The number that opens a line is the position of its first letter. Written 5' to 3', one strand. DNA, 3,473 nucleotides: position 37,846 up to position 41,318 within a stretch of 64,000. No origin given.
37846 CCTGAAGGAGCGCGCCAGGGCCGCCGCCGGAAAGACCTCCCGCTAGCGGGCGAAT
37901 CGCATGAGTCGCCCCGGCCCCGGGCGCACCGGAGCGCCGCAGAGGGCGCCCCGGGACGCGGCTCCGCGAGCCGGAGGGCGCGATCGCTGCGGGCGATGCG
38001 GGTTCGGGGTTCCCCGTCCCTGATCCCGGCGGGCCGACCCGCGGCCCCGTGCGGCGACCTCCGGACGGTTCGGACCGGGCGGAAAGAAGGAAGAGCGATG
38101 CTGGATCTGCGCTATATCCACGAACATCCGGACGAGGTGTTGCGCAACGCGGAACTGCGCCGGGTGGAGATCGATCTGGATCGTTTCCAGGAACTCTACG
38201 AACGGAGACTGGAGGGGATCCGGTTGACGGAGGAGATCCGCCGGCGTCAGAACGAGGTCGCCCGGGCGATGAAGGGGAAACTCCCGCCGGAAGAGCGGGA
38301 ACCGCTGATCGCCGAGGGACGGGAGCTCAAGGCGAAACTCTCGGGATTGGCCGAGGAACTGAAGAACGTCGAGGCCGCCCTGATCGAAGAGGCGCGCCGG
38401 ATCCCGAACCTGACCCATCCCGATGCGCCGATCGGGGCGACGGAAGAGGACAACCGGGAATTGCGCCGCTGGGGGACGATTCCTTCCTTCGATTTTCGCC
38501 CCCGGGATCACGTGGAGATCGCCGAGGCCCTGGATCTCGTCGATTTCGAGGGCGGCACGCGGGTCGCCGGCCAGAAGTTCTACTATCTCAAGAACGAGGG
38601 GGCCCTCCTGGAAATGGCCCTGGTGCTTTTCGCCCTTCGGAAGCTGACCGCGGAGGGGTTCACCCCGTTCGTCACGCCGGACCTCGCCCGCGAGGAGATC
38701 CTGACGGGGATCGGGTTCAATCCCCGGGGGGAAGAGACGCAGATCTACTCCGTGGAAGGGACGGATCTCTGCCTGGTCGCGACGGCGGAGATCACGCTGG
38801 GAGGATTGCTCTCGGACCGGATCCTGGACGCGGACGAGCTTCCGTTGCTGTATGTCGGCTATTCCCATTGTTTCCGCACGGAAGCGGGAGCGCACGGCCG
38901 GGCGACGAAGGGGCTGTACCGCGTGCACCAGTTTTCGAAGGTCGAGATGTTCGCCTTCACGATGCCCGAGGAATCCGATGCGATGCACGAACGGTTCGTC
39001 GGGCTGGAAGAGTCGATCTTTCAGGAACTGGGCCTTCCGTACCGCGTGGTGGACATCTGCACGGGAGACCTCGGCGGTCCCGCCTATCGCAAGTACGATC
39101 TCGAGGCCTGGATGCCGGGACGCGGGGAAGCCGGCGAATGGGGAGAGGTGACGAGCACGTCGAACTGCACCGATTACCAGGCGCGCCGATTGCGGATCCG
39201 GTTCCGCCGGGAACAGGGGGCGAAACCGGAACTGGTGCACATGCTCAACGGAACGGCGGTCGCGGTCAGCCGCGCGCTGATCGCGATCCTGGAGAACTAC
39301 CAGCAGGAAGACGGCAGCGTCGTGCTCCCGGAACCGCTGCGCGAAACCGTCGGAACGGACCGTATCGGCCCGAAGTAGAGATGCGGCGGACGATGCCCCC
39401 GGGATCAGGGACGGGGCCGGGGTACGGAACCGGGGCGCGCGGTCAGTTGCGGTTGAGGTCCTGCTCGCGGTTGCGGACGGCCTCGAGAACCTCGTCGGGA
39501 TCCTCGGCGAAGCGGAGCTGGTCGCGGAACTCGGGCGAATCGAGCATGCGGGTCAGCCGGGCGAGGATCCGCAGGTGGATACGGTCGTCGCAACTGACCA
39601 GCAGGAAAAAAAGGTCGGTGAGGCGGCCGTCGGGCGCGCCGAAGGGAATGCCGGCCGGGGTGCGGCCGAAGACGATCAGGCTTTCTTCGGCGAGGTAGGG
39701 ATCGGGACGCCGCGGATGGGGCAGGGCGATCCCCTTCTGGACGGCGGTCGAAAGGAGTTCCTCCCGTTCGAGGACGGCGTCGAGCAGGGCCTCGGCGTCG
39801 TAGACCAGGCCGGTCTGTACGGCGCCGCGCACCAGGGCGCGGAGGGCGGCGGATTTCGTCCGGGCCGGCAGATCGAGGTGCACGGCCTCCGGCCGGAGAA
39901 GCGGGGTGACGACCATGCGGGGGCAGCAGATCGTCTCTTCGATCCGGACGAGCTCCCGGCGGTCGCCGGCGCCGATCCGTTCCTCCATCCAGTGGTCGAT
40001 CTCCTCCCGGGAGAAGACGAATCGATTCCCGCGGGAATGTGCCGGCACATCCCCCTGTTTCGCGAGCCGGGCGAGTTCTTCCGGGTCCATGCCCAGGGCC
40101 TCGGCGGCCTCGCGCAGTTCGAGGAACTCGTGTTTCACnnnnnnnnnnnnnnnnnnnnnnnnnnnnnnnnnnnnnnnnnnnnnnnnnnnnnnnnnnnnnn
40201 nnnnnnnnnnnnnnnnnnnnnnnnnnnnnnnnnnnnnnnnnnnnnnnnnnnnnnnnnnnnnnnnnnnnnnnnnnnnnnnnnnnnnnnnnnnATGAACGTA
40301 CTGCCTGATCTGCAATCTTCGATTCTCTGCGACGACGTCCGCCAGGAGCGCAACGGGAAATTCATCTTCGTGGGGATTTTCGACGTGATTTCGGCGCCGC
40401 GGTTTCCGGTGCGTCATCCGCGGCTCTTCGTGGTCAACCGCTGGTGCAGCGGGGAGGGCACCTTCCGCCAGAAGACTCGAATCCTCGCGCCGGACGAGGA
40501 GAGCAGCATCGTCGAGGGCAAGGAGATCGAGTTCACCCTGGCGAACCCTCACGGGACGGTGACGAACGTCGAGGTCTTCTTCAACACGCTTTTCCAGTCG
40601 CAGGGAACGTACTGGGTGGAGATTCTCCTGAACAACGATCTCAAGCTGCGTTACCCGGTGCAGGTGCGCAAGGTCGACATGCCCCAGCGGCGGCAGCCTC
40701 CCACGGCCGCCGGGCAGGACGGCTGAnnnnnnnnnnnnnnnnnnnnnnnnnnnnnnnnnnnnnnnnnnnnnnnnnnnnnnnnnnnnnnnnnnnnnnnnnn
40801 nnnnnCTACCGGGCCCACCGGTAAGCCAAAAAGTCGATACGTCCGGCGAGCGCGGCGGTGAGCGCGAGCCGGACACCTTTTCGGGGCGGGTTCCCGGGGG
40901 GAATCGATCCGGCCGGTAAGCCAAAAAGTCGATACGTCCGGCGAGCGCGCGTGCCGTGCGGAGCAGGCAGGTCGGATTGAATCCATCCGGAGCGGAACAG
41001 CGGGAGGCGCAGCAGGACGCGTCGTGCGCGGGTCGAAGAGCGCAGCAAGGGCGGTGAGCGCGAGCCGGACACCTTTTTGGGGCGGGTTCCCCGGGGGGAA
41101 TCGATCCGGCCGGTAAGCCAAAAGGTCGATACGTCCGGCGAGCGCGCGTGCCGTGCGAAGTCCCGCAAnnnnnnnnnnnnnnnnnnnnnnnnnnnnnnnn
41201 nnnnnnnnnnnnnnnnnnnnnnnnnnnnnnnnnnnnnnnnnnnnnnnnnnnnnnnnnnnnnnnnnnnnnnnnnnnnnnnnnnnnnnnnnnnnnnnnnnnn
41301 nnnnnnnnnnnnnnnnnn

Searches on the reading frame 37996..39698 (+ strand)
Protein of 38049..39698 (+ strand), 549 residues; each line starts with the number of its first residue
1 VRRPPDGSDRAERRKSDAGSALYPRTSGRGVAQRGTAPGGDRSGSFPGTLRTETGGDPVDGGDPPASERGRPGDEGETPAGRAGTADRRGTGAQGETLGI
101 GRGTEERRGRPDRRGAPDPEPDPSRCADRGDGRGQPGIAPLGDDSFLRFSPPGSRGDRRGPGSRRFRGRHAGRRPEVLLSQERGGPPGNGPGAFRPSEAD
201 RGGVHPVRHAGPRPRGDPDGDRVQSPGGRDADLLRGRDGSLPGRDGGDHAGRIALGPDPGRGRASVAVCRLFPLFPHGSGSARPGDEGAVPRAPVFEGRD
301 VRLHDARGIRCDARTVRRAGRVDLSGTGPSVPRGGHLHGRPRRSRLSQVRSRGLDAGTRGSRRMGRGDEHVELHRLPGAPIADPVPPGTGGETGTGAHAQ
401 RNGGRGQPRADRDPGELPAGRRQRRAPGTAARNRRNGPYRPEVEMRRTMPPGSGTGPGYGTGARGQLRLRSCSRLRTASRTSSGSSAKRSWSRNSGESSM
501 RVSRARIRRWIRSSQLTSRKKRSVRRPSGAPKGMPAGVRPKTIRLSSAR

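Call 12: search_protein_families(library=pfam, proteins=[window:38049-39698:+], max_evalue=0.01)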
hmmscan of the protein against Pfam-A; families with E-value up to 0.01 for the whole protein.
window:38049-39698:+ (549 aa): 0 families

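Call 37: search_protein_families(library=pfam, proteins=[window:37996-39378:+], max_evalue=0.001)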
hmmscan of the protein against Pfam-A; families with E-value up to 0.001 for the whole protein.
window:37996-39378:+ (460 aa): 2 families
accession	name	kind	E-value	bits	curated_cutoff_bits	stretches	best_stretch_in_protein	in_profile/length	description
PF00587.30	tRNA-synt_2b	-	2.6e-32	112.7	29.3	1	255-435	8-179/179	tRNA synthetase class II core domain (G, H, P, S and T)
PF02403.27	Seryl_tRNA_N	-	6.4e-19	68.6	28.2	1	35-139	1-107/108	Seryl-tRNA synthetase N-terminal domain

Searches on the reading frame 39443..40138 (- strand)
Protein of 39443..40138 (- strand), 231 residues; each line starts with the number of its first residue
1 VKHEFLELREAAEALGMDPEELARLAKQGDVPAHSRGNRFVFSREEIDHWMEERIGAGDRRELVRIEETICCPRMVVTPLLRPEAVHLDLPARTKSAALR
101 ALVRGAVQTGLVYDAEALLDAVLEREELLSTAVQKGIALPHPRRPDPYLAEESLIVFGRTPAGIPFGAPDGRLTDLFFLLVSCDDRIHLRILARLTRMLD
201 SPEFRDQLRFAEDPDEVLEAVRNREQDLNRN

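Call 12: search_protein_families(library=pfam, proteins=[window:39443-40138:-], max_evalue=0.01)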
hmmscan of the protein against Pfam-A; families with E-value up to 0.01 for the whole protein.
window:39443-40138:- (231 aa): 4 families
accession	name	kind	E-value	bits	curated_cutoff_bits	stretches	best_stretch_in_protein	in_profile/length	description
PF00359.27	PTS_EIIA_2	-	5.1e-30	104.8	27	1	80-222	2-142/144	Phosphoenolpyruvate-dependent sugar phosphotransferase system, EIIA 2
PF12728.13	HTH_17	-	3.6e-10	40.4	27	1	6-54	2-50/51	Helix-turn-helix domain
PF07862.16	Nif11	-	0.00042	21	23.8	0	195-222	10-37/48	Nif11 domain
PF13338.12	AbiEi_4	-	0.007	16.9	25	0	6-30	14-37/49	Transcriptional regulator, AbiEi antitoxin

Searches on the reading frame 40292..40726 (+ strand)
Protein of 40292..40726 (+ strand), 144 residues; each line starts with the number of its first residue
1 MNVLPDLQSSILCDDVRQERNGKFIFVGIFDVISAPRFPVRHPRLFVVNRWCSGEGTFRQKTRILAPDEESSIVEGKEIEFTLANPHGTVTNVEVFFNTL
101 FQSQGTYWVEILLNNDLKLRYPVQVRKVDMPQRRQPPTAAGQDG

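Call 12: search_protein_families(library=pfam, proteins=[window:40292-40726:+], max_evalue=0.01)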
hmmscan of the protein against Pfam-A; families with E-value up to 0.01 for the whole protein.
window:40292-40726:+ (144 aa): 2 families
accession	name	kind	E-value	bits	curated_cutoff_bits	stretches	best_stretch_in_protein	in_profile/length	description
PF22091.2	DUF6941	-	2.9e-25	89.5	27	1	8-126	1-125/125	Family of unknown function (DUF6941)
PF13954.11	PapC_N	-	0.0062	17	27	1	84-136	8-60/146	PapC N-terminal domain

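Call 16: find_homologous_proteins(query=window:40292-40726:+)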
Query window:40292-40726:+ (144 aa): 938 proteins with E <= 0.001 among 947 candidates; the best 120 are listed.
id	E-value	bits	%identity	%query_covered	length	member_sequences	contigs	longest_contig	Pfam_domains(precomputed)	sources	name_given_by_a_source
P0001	1.5e-92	325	100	100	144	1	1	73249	PF22091.3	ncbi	-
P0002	1.5e-74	266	84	95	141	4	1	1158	PF22091.3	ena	-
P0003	2.4e-73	262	85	95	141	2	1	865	PF22091.3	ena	-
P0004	5.2e-73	261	82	95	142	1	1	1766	PF22091.3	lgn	-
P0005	4.6e-54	200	63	94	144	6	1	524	PF22091.3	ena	-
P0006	4.6e-54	200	60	97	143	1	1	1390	PF22091.3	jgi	jgi:hypothetical protein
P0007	6.5e-54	199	64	88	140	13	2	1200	PF22091.3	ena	-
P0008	6.6e-54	199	65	86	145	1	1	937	PF22091.3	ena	-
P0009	8.4e-54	199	63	88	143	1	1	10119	PF22091.3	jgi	-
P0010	1.3e-53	198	63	90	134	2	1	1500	PF22091.3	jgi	jgi:hypothetical protein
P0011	2.1e-53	198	63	93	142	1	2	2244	PF22091.3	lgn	-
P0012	2.6e-53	197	62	93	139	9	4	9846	PF22091.3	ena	-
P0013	5.0e-53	197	61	93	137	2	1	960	PF22091.3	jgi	jgi:hypothetical protein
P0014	5.4e-53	196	61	93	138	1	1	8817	PF22091.3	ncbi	ncbi:MAG: hypothetical protein V2A34_04540 [Lentisphaerota bacterium]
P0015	6.6e-53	196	61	95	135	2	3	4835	PF22091.3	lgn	-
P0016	7.3e-53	196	64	88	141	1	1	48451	PF22091.3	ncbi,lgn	-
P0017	7.5e-53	196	61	95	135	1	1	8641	PF22091.3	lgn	-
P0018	1.0e-52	196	61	99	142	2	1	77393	PF22091.3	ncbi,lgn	-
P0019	1.3e-52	195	59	96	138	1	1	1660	PF22091.3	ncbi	-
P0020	1.4e-52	195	61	99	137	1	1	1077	PF22091.3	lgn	-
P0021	2.0e-52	195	66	88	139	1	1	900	PF22091.3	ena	-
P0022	2.4e-52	194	65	86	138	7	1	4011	PF22091.3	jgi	jgi:hypothetical protein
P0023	2.8e-52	194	61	99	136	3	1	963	PF22091.3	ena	-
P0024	2.8e-52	194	63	88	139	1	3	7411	PF22091.3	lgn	-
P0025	2.9e-52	194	63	88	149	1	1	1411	PF22091.3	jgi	jgi:hypothetical protein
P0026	2.9e-52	194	61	97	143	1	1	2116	PF22091.3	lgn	-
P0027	3.1e-52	194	61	97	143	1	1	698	PF22091.3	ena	-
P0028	3.4e-52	194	64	88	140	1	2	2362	PF22091.3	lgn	-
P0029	3.9e-52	194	63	90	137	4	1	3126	PF22091.3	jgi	jgi:hypothetical protein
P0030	4.1e-52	194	63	90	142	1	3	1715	PF22091.3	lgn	-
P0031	5.0e-52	193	59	97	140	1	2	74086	PF22091.3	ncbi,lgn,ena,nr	ncbi:MAG TPA: hypothetical protein EYP62_01670 [Kiritimatiellae bacterium]|nr:hypothetical protein [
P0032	5.1e-52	193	60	95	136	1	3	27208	PF22091.3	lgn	-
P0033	5.8e-52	193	61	88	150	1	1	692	PF22091.3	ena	-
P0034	5.9e-52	193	58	95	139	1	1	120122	PF22091.3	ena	-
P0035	6.3e-52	193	62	95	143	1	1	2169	PF22091.3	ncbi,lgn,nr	ncbi:MAG: hypothetical protein KJ626_02735 [Verrucomicrobia bacterium]|nr:hypothetical protein [Verr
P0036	6.9e-52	193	60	96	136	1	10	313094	PF22091.3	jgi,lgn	jgi:desulfoferrodoxin (superoxide reductase-like protein)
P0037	8.6e-52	193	64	88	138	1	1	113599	PF22091.3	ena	-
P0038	8.7e-52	193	66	87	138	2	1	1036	PF22091.3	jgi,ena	-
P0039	9.1e-52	192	63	88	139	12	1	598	PF22091.3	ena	-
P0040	1.0e-51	192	61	91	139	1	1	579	PF22091.3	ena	-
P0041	1.1e-51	192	60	97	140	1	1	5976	PF22091.3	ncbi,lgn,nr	ncbi:MAG: hypothetical protein EOM20_16360 [Spartobacteria bacterium]|nr:hypothetical protein [Spart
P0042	1.3e-51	192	63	88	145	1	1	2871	PF22091.3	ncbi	-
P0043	1.3e-51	192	61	88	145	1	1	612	PF22091.3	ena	-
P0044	1.4e-51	192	59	92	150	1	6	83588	PF22091.3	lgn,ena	-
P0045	1.5e-51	192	60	88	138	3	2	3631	PF22091.3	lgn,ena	-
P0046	1.6e-51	192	59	99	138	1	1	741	PF22091.3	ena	-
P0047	1.7e-51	192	60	97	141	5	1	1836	PF22091.3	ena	-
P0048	1.8e-51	192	60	94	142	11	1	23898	PF22091.3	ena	-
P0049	2.0e-51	191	58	97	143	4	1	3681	PF22091.3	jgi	jgi:hypothetical protein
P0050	2.0e-51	191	60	91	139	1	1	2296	PF22091.3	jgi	jgi:hypothetical protein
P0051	2.2e-51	191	59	95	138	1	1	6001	PF22091.3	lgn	-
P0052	2.4e-51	191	57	99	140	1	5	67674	PF22091.3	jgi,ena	jgi:hypothetical protein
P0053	2.5e-51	191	61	88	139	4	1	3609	PF22091.3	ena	-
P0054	2.8e-51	191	63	89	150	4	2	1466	PF22091.3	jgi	-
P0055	3.0e-51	191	59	94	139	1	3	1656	PF22091.3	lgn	-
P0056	3.2e-51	191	61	96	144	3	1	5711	PF22091.3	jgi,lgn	jgi:hypothetical protein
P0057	3.4e-51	191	62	90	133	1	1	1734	PF22091.3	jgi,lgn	-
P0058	3.5e-51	191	60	88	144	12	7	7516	PF22091.3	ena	-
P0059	3.6e-51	191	60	93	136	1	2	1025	PF22091.3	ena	-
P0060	4.1e-51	190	60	94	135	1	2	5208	PF22091.3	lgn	-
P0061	4.3e-51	190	63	88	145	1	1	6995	PF22091.3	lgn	-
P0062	4.7e-51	190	61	95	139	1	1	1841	PF22091.3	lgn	-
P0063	4.8e-51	190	60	89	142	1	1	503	PF22091.3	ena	-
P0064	4.9e-51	190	60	91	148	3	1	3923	PF22091.3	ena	-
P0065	5.1e-51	190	61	94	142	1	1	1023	PF22091.3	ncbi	-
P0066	6.1e-51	190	60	96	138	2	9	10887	PF22091.3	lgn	-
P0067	6.3e-51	190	60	90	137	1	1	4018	PF22091.3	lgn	-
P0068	6.4e-51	190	61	90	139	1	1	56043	PF22091.3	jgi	jgi:hypothetical protein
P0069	6.4e-51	190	58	94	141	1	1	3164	PF22091.3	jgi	jgi:hypothetical protein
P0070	6.5e-51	190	60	90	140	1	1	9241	PF22091.3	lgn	-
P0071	6.8e-51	190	60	90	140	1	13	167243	PF22091.3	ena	-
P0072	6.9e-51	190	62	94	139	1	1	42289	PF22091.3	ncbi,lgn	-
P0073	7.5e-51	189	59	97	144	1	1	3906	PF22091.3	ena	-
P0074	7.6e-51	189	61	88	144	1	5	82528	PF22091.3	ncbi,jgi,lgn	jgi:hypothetical protein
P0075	7.6e-51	189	60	90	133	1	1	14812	PF22091.3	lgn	-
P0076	7.8e-51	189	61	89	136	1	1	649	PF22091.3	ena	-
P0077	8.7e-51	189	60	96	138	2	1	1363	PF22091.3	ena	-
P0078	9.6e-51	189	63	88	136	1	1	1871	PF22091.3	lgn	-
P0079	9.9e-51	189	61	96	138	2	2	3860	PF22091.3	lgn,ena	-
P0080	1.0e-50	189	61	91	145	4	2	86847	PF22091.3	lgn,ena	-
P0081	1.0e-50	189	60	91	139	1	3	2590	PF22091.3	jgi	jgi:hypothetical protein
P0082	1.0e-50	189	60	97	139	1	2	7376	PF22091.3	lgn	-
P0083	1.1e-50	189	61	99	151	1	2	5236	PF22091.3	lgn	-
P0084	1.2e-50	189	59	94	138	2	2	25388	PF22091.3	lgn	-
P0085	1.4e-50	189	61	97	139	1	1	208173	PF22091.3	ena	-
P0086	1.5e-50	189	59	96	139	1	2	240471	PF22091.3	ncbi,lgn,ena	-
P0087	1.8e-50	188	59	94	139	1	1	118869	PF22091.3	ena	-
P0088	1.8e-50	188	61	94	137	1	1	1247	PF22091.3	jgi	jgi:hypothetical protein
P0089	1.8e-50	188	60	90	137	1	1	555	PF22091.3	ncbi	-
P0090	1.9e-50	188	65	85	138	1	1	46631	PF22091.3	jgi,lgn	-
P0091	2.1e-50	188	63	88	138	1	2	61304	PF22091.3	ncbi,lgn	-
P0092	2.4e-50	188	61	88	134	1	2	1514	PF22091.3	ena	-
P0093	2.5e-50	188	64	92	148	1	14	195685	PF22091.3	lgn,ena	-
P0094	2.6e-50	188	59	97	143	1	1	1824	PF22091.3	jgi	jgi:hypothetical protein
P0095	2.7e-50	188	65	88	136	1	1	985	PF22091.3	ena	-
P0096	2.8e-50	188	58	100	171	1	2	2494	PF22091.3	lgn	-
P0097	2.8e-50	188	66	88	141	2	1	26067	PF22091.3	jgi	-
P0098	2.9e-50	188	58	99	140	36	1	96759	PF22091.3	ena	-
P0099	3.0e-50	188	61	94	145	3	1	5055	PF22091.3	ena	-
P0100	3.0e-50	188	58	95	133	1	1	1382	PF22091.3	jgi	-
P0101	3.2e-50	187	59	94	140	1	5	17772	PF22091.3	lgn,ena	-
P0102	3.3e-50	187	60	88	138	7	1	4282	PF22091.3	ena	-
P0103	3.4e-50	187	61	88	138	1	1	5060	PF22091.3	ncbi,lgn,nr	ncbi:MAG: hypothetical protein U1E27_06665 [Kiritimatiellia bacterium]|nr:hypothetical protein [Kiri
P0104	3.7e-50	187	61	88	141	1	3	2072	PF22091.3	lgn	-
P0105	3.8e-50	187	60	88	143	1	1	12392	PF22091.3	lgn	-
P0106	4.2e-50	187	64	88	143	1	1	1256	PF22091.3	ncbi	-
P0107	4.2e-50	187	61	88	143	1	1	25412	PF22091.3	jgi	-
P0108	4.7e-50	187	63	87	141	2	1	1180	PF22091.3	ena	-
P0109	5.3e-50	187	60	99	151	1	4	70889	PF22091.3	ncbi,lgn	-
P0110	6.3e-50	186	59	96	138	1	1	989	PF22091.3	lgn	-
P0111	6.8e-50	186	60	94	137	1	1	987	PF22091.3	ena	-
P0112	7.9e-50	186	60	94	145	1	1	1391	PF22091.3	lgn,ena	-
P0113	8.2e-50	186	59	93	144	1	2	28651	PF22091.3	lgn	-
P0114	8.5e-50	186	60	90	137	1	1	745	PF22091.3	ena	-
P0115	8.8e-50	186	61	88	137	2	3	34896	PF22091.3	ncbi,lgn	-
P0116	8.8e-50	186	66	85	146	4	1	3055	PF22091.3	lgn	-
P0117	9.2e-50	186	63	88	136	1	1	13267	PF22091.3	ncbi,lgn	-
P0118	1.0e-49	186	60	94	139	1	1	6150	PF22091.3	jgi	jgi:hypothetical protein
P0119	1.0e-49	186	60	88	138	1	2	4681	PF22091.3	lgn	-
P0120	1.0e-49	186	65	88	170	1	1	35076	PF22091.3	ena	-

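Call 17: find_encoding_contigs(protein=P0001, flank=3000, max_places=3)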
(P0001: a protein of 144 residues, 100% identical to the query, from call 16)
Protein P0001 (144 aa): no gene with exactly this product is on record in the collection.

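Call 18: find_encoding_contigs(protein=P0004, flank=3000, max_places=3)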
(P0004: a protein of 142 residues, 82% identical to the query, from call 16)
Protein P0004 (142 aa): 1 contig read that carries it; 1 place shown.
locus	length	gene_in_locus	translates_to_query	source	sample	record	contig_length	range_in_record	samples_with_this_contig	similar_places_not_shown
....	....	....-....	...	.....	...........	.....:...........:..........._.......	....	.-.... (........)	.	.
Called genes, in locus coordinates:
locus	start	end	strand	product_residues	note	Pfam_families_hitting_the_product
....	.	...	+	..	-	?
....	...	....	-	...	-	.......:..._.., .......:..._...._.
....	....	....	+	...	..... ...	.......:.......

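Call 19: find_encoding_contigs(protein=P0002, flank=3000, max_places=3)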
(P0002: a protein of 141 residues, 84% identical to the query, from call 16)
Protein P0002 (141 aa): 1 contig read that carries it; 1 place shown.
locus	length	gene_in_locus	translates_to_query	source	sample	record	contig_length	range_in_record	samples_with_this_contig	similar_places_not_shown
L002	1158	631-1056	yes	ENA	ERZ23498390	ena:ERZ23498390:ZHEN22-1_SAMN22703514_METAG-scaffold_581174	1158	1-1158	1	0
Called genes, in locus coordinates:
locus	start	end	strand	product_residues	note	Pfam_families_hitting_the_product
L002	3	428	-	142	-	?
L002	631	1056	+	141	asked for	PF22091:DUF6941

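Call 22: find_encoding_contigs(protein=P0003, flank=3000, max_places=3)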
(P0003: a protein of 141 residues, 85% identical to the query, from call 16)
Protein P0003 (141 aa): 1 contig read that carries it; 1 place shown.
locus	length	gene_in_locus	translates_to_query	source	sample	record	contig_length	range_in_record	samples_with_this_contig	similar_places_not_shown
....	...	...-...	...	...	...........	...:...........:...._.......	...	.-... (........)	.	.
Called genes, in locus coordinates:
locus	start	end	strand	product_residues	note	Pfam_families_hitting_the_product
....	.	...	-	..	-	?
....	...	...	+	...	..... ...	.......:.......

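Call 23: find_related_loci(query=window:40292-40726:+, collection=genome_contigs, flank=4000)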
Query window:40292-40726:+ (144 aa) in genome_contigs; peptide patterns used: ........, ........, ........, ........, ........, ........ (x = any residue, [..] = any of these).
215 stretches matched a pattern; 27 encode a relative of the query (tblastn E <= 1e-3); 27 distinct loci.
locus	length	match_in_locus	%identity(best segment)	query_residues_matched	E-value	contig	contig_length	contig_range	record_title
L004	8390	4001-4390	61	1-130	6e-56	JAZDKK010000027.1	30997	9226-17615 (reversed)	MAG: Verrucomicrobiota bacterium isolate MEGAHIT-group-0.530 k141_10893868, whole genome shotgun sequence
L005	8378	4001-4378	60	3-128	1e-55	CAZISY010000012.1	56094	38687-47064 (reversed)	MAG TPA_asm: uncultured Verrucomicrobiota bacterium isolate SRP192927_co3_639 genome assembly, contig: NODE_917_length_5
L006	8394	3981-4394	57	2-139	5e-55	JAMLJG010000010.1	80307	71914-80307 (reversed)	MAG: Kiritimatiellia bacterium isolate ACE_NR_VERR3 ACE_NR_VERR3_10, whole genome shotgun sequence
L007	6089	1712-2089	60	3-128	6e-55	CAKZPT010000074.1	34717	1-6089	MAG TPA_asm: uncultured bacterium isolate SRR5214706_bin.54_CONCOCT_v1.1_MAG genome assembly, contig: ERZ1744544.685, wh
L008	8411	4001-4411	59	2-142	1e-54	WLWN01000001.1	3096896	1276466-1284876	MAG: Kiritimatiellae bacterium isolate MH-Pat-all_autometa_1-1 scf7180000017253.3096896, whole genome shotgun sequence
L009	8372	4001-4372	62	2-125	5e-54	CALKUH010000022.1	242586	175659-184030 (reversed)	MAG TPA_asm: uncultured Verrucomicrobia bacterium isolate SRR5576005_bin.86_CONCOCT_v1.1_MAG genome assembly, contig: ER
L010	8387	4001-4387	58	1-129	1e-52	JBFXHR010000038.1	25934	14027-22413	MAG: Kiritimatiellia bacterium isolate CA_2019_TPIn_191 NODE_6012_length_25934_cov_6.592746_TPIn, whole genome shotgun s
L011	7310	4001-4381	57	3-129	3e-52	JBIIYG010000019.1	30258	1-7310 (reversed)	MAG: Pontiellaceae bacterium isolate ME2005-09-19_3300034101_group2_bin151 Rohwer_bin2523_scaffold_678_c1, whole genome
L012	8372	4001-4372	59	3-126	2e-51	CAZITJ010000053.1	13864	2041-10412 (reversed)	MAG TPA_asm: uncultured Verrucomicrobiota bacterium isolate binchicken_co15_173 genome assembly, contig: NODE_2842_lengt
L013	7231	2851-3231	56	3-129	4e-51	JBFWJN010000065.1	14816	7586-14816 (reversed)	MAG: Kiritimatiellales bacterium isolate CA_2019_NHSR_2 NODE_8675_length_14816_cov_2.899040_NHSR, whole genome shotgun s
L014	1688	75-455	54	3-129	9e-52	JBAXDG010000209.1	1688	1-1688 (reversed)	MAG: Kiritimatiellales bacterium isolate ELA213 MAG213_209, whole genome shotgun sequence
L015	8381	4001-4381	54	3-129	3e-50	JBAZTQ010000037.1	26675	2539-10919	MAG: Kiritimatiellales bacterium isolate SO_2017_GW1_207 NODE_7500_length_26675_cov_3.571418_OW334_2017, whole genome sh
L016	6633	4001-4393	52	2-132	3e-50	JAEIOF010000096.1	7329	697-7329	MAG: Verrucomicrobia bacterium isolate MAG23 NODE_3865_length_7329_cov_3.313982, whole genome shotgun sequence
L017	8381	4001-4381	53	3-129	1e-49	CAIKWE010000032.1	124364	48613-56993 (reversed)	MAG: uncultured Verrucomicrobia bacterium isolate Kiruna_bin-04469 genome assembly, contig: bin-04469:32/60, whole genom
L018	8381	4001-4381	54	3-129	1e-49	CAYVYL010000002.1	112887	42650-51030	MAG TPA_asm: uncultured Verrucomicrobiota bacterium isolate binchicken_co181_170 genome assembly, contig: NODE_123_lengt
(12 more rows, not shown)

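Call 64: list_cluster_members(proteins=[P0001, P0121])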
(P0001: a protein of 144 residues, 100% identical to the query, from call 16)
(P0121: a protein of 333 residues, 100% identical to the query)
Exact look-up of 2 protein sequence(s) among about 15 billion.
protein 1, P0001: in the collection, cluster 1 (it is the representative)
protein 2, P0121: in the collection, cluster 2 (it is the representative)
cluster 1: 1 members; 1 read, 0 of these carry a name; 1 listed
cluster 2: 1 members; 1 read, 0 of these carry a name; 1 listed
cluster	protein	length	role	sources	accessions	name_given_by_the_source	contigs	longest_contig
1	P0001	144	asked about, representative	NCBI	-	-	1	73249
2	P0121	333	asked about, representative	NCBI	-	-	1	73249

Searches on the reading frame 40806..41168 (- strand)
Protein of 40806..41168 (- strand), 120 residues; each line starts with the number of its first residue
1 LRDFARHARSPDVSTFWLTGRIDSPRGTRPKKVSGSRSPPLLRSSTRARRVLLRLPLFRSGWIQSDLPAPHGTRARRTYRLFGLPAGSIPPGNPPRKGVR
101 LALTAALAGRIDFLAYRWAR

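Call 63: search_protein_families(library=pfam, proteins=[window:40806-41168:-], max_evalue=0.0001)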
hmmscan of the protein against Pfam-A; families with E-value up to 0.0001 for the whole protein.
window:40806-41168:- (120 aa): 0 families
